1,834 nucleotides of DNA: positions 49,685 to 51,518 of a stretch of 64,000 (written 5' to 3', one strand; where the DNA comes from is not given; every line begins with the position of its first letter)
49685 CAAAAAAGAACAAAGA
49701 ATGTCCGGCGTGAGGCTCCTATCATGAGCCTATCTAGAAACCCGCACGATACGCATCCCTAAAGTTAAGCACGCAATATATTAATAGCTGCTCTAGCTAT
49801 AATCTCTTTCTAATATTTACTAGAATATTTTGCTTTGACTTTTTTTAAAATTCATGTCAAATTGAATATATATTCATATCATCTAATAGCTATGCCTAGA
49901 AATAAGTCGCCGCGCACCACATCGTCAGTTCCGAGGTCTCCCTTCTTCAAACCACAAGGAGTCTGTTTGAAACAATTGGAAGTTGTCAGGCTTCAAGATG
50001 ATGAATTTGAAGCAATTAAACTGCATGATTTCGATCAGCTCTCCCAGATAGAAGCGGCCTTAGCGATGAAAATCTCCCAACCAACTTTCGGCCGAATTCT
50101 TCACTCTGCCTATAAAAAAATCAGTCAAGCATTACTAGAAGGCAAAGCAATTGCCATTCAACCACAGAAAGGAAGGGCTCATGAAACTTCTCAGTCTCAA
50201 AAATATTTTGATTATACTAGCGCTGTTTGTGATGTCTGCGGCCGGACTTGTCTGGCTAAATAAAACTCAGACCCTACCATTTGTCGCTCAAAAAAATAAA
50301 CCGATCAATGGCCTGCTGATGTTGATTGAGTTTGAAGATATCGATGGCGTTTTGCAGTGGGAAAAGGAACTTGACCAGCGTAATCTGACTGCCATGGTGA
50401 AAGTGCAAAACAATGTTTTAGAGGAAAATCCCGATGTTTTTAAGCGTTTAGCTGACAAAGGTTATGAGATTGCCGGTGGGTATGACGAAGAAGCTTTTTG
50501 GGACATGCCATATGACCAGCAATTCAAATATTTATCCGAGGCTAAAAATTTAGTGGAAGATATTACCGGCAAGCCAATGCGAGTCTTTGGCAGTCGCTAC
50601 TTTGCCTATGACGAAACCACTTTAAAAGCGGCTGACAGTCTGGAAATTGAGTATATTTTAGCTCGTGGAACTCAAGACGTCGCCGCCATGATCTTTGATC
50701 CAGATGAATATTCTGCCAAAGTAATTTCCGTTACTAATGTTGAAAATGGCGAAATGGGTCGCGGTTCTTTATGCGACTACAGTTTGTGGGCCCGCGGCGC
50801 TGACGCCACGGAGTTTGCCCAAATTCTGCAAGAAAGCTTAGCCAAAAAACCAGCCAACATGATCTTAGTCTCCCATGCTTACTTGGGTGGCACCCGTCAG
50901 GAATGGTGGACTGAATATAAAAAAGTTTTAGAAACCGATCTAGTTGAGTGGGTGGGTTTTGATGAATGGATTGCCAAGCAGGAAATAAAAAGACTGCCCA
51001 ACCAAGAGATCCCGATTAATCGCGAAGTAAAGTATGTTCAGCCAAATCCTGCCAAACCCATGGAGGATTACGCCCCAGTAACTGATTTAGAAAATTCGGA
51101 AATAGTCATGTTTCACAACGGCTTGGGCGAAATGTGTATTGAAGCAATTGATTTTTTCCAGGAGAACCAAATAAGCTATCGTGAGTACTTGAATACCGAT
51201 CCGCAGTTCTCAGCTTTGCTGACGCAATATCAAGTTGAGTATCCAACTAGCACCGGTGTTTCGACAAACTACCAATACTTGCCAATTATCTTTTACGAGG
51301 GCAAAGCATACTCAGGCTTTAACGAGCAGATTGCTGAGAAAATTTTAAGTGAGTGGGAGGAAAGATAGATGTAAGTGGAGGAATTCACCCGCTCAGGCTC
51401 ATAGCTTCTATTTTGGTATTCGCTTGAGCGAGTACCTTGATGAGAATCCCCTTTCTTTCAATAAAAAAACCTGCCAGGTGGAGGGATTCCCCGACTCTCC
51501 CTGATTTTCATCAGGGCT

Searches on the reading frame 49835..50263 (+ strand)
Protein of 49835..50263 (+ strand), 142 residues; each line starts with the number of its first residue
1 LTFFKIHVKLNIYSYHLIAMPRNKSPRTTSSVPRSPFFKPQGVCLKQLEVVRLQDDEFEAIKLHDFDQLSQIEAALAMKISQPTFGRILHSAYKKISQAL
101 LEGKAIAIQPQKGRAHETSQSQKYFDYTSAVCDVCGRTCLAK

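Call 30: search_protein_families(library=pfam, proteins=[window:49835-50263:+], max_evalue=0.001)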
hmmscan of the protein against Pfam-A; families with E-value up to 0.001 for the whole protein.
window:49835-50263:+ (142 aa): 1 family
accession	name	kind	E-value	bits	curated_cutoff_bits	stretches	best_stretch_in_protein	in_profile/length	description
PF02001.22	DUF134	-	6.1e-18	65.6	27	1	22-109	6-91/98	Protein of unknown function DUF134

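Call 40: find_encoding_contigs(protein=window:49892-50263:+, flank=4000, max_places=10)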
Protein window:49892-50263:+ (123 aa): 8 contigs read that carry it; 7 places shown.
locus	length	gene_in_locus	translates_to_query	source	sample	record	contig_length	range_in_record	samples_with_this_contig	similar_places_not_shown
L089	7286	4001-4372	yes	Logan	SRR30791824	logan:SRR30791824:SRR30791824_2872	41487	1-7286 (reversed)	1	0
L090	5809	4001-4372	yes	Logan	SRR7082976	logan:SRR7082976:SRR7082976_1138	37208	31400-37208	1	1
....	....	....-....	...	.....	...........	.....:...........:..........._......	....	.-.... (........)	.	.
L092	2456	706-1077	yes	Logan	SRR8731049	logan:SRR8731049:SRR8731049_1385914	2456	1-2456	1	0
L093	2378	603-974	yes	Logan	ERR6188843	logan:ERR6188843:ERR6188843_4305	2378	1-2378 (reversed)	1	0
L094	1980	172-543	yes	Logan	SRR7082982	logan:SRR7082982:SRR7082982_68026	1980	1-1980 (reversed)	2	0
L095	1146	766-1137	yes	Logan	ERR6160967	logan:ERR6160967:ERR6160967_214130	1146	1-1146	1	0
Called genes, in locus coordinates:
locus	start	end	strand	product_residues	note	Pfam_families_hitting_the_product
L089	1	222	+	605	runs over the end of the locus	PF07719:TPR_2 (faint), PF13432:TPR_16 (faint), PF13424:TPR_12 (faint), PF13428:TPR_14 (faint)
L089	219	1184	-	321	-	PF01699:Na_Ca_ex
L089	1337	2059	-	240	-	-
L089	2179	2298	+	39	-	-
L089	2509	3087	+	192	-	-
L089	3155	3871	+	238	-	PF00478:IMPDH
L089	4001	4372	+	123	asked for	PF02001:DUF134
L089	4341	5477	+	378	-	PF01522:Polysacc_deac_1 (weak)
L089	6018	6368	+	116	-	-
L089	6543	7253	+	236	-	PF01863:YgjP-like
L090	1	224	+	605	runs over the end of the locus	PF07719:TPR_2 (faint), PF13432:TPR_16 (faint), PF13424:TPR_12 (faint), PF13428:TPR_14 (faint)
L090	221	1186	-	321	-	PF01699:Na_Ca_ex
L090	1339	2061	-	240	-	-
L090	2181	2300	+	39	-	-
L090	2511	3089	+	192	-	-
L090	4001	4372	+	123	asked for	PF02001:DUF134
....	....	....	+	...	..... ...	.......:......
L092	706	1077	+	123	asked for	PF02001:DUF134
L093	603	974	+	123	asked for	PF02001:DUF134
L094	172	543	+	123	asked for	PF02001:DUF134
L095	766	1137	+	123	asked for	PF02001:DUF134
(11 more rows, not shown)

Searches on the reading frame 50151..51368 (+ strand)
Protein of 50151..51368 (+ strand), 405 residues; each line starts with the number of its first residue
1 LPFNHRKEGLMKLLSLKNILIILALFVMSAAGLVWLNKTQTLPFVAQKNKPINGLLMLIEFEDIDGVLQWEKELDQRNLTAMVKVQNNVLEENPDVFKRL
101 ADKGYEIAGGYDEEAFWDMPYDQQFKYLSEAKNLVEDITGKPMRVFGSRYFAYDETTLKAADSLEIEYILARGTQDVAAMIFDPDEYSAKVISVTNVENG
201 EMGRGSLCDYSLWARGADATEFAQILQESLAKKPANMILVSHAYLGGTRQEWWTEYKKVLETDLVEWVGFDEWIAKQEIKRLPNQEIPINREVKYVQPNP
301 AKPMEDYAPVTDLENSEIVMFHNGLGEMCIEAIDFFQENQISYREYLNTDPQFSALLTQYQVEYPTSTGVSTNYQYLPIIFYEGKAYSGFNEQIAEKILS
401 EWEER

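Call 30: search_protein_families(library=pfam, proteins=[window:50151-51368:+], max_evalue=0.001)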
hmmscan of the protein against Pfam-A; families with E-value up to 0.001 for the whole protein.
window:50151-51368:+ (405 aa): 1 family
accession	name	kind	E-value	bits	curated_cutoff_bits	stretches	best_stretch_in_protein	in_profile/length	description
PF01522.26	Polysacc_deac_1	-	2e-07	31.4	23.1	1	74-168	28-123/124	Polysaccharide deacetylase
